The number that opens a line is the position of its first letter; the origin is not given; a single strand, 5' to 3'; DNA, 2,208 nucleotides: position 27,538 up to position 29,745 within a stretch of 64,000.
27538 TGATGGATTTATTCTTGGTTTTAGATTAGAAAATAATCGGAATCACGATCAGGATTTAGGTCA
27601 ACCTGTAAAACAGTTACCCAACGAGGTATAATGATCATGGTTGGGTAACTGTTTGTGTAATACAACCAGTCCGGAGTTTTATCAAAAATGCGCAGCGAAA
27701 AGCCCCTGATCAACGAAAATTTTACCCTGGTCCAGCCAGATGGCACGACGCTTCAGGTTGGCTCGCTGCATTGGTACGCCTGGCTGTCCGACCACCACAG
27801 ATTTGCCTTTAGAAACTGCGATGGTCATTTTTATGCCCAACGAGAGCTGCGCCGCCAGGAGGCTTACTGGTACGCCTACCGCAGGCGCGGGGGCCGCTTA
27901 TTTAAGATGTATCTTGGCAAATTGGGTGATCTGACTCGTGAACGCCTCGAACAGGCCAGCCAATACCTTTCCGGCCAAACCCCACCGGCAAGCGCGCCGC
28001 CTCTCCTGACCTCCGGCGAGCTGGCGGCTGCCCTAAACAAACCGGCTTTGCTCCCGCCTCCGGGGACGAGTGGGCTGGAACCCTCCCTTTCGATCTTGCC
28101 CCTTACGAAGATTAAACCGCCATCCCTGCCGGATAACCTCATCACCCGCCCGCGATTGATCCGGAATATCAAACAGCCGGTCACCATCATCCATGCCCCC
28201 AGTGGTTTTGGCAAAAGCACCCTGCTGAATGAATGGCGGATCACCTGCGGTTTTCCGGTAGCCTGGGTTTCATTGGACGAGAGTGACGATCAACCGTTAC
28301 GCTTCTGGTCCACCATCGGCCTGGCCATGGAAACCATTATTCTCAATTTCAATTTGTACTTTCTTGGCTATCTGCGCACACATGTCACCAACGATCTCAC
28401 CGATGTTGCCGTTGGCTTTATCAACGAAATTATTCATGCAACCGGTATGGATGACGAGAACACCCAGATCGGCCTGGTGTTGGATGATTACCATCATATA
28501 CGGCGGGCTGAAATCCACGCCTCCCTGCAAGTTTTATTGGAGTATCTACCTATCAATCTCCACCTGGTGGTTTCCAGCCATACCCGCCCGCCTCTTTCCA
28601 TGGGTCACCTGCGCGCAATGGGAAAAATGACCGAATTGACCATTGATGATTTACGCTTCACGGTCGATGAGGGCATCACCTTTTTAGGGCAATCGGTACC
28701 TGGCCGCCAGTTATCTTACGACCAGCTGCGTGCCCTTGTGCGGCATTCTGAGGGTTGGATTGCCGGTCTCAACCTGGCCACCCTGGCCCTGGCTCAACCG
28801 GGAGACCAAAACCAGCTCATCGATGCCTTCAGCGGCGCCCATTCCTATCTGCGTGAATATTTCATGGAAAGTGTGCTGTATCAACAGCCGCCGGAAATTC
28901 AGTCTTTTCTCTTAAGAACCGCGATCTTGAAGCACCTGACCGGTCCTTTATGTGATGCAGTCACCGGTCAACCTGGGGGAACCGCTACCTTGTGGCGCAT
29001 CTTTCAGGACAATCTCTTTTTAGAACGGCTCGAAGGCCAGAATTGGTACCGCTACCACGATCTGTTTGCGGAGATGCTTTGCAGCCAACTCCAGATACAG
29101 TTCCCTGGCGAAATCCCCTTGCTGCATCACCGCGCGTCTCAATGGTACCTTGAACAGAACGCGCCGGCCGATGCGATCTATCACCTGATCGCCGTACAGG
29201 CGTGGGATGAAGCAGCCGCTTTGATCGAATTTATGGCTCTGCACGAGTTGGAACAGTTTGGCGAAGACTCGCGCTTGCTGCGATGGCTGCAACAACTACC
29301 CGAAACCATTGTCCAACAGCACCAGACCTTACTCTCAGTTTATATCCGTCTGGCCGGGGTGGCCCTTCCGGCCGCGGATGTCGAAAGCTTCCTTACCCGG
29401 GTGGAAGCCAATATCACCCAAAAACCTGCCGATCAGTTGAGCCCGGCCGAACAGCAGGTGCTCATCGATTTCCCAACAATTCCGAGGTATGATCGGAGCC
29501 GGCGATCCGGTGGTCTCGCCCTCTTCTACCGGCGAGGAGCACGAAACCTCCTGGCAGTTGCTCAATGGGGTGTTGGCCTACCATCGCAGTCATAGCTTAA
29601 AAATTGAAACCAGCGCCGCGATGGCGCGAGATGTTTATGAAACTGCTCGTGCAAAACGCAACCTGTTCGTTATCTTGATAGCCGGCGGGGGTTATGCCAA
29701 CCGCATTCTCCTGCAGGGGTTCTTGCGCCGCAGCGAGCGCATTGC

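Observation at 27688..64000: Frameshifts are strongly concentrated in PKS modules 2-3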

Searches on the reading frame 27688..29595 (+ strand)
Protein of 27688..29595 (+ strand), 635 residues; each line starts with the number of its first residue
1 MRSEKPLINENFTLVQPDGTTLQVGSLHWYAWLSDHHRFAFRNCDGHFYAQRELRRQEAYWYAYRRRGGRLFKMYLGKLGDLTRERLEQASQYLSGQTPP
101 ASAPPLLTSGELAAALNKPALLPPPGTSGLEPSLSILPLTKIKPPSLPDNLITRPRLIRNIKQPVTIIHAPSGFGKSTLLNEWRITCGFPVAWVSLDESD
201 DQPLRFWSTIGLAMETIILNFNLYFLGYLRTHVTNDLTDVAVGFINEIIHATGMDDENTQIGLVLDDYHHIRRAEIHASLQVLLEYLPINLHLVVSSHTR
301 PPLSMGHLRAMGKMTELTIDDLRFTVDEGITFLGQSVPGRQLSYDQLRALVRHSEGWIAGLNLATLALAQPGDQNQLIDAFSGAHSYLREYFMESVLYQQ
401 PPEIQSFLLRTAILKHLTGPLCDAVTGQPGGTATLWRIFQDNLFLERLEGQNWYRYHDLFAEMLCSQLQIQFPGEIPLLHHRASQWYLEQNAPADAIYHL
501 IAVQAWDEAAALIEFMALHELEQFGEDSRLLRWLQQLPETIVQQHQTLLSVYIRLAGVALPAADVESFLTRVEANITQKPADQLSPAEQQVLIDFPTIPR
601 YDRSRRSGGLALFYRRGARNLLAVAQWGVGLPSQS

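Call 4: search_protein_families(library=pfam, proteins=[window:27688-29595:+])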
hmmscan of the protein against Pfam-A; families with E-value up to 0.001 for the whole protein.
window:27688-29595:+ (635 aa): 0 families

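Call 48: search_protein_families(library=pfam, proteins=[window:27688-29595:+], max_evalue=0.1)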
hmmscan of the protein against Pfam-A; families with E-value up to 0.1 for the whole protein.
window:27688-29595:+ (635 aa): 1 family
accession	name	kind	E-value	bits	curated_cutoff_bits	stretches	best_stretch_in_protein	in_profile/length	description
PF13401.12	AAA_22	-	0.039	14.7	27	0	163-284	5-108/130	AAA domain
